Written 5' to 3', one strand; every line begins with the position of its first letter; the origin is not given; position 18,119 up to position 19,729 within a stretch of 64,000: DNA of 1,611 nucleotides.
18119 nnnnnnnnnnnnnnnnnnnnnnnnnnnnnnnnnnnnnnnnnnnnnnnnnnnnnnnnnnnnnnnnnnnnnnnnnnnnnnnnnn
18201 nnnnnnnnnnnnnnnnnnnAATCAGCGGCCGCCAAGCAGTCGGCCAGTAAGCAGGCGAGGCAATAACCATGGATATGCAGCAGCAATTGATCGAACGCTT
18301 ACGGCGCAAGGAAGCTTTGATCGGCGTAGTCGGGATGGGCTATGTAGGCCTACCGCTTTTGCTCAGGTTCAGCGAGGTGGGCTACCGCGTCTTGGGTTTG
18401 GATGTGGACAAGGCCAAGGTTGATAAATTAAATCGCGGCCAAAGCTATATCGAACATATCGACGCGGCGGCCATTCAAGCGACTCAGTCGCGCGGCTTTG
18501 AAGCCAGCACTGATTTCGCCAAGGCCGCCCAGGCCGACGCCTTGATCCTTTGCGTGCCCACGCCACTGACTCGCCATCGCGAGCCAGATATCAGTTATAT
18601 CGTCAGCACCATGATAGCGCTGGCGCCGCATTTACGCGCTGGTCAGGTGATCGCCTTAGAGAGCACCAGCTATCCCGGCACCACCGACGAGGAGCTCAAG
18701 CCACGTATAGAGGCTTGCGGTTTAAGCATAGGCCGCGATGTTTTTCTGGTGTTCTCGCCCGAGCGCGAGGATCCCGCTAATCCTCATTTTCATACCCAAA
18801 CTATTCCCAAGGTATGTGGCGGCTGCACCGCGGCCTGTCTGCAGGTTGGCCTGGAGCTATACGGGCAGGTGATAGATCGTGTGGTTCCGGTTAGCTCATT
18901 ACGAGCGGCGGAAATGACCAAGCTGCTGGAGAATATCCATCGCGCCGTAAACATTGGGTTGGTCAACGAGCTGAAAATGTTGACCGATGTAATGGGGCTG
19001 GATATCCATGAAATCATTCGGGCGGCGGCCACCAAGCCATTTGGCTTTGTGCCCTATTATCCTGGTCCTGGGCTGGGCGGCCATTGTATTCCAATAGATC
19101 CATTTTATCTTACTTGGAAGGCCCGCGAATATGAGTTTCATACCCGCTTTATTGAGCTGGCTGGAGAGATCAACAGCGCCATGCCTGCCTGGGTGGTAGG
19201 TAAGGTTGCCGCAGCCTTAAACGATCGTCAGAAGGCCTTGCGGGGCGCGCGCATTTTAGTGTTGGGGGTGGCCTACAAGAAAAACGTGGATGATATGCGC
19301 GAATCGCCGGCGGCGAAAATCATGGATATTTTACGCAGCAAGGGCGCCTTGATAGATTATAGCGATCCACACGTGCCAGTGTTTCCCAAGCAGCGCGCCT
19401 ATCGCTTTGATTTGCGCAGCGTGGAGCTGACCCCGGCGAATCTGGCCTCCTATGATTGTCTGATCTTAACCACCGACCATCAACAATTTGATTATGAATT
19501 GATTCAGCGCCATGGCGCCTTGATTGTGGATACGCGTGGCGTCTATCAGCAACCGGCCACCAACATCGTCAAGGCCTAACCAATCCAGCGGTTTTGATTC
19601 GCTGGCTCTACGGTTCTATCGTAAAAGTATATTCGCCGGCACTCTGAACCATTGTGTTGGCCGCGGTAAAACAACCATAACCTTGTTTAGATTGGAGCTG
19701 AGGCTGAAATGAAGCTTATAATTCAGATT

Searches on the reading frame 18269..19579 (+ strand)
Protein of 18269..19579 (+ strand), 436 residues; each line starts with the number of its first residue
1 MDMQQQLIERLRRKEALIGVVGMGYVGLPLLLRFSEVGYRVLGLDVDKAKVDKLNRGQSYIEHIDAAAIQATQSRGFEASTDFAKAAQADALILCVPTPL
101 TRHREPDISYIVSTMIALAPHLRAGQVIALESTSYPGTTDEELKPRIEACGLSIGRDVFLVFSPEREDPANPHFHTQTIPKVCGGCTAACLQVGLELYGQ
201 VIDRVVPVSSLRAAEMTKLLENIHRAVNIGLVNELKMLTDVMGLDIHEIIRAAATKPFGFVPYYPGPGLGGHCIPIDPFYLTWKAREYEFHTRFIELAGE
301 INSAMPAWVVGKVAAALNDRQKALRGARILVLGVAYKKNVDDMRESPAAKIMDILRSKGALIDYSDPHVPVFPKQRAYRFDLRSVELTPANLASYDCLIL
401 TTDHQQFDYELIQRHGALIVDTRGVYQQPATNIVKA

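Call 8: search_protein_families(library=pfam, proteins=[window:18269-19579:+], max_evalue=0.001)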
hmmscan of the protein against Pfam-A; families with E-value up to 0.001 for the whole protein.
window:18269-19579:+ (436 aa): 4 families
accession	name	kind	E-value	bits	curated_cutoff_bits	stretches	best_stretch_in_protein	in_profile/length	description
PF03721.20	UDPG_MGDP_dh_N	-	2.3e-40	138.6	27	1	18-192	3-181/187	UDP-glucose/GDP-mannose dehydrogenase family, NAD binding domain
PF00984.24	UDPG_MGDP_dh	-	1.9e-29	102.1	25.4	1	212-303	1-93/94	UDP-glucose/GDP-mannose dehydrogenase family, central domain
PF03720.21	UDPG_MGDP_dh_C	-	5.7e-24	84.9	30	1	330-427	1-102/103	UDP-glucose/GDP-mannose dehydrogenase family, UDP binding domain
PF03446.21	NAD_binding_2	-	8.8e-09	36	21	1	18-141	2-102/161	NAD binding domain of 6-phosphogluconate dehydrogenase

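Call 24: find_related_loci(query=window:18269-19579:+, collection=genome_contigs, flank=10000)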
Query window:18269-19579:+ (436 aa) in genome_contigs; peptide patterns used: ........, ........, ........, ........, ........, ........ (x = any residue, [..] = any of these).
599 stretches matched a pattern (row limit reached: there are more); 542 encode a relative of the query (tblastn E <= 1e-3); the best 80 are kept; 80 distinct loci.
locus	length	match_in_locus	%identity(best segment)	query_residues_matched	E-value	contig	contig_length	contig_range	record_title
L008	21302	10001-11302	73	3-436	0e+0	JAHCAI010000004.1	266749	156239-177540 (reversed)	MAG: Burkholderiales bacterium isolate ACE_PRO63 PRO63_4, whole genome shotgun sequence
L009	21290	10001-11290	73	7-436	0e+0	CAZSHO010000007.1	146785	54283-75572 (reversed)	MAG TPA_asm: uncultured Rhodocyclaceae bacterium isolate binchicken_co322_129 genome assembly, contig: NODE_174_length_1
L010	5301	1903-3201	71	4-436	0e+0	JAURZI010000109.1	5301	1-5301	MAG: Methylovulum sp. isolate E6_concoct.bin.140_sub E6_k141_51817, whole genome shotgun sequence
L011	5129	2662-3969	69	2-436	0e+0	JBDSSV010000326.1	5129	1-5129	MAG: Burkholderiales bacterium isolate cluster1_bin.542 k127_685991, whole genome shotgun sequence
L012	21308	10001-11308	69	1-436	0e+0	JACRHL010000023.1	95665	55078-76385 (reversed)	MAG: Nitrospirae bacterium isolate NC_groundwater_1776_Pr3_B-0.1um_70_102 SR-2_scaffold_141_4195620, whole genome shotgu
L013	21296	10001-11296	70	5-436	0e+0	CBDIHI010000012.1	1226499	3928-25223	MAG: Burkholderiales bacterium isolate 01205051-3130-4657-b8c8-f148f57bebd5 genome assembly, contig: contig_12, whole ge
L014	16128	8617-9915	69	4-436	0e+0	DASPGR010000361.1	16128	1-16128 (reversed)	MAG TPA_asm: Burkholderiales bacterium isolate SMAG_U16456 k141_1160388, whole genome shotgun sequence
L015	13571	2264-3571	68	2-436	0e+0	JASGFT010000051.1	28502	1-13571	MAG: Burkholderiaceae bacterium isolate 5H103 JMF-2111-06-0005.hyb.bin.103_50, whole genome shotgun sequence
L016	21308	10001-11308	69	1-436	0e+0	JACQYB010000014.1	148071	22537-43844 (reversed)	MAG: Betaproteobacteria bacterium isolate NC_groundwater_1530_Pr4_S-0.65um_68_11 SR1-18-Sp65_coassembly_scaffold_31392,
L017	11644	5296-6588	70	6-436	0e+0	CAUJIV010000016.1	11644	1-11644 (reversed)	MAG: Pseudomonadota bacterium isolate KLAP190 genome assembly, contig: KLAP190_561050, whole genome shotgun sequence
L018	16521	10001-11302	69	3-436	0e+0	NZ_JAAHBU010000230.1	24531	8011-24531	Pseudomonas brassicae strain MAFF 212427 Pseudomonas2_MAFF212427_contig_230, whole genome shotgun sequence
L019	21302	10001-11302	69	3-436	0e+0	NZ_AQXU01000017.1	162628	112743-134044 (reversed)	Leeia oryzae DSM 17879 F552DRAFT_scaffold00009.9_C, whole genome shotgun sequence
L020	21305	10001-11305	67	3-436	0e+0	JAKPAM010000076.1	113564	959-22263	MAG: Pseudomonadota bacterium isolate USSF_maxbin.100 k201_144684, whole genome shotgun sequence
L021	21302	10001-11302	68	3-436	0e+0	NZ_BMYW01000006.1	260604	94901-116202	Vogesella alkaliphila strain KCTC 32041 sequence06, whole genome shotgun sequence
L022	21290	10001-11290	70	7-436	0e+0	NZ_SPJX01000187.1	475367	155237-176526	Microvirga pakistanensis strain NCCP-1258 scaffold29, whole genome shotgun sequence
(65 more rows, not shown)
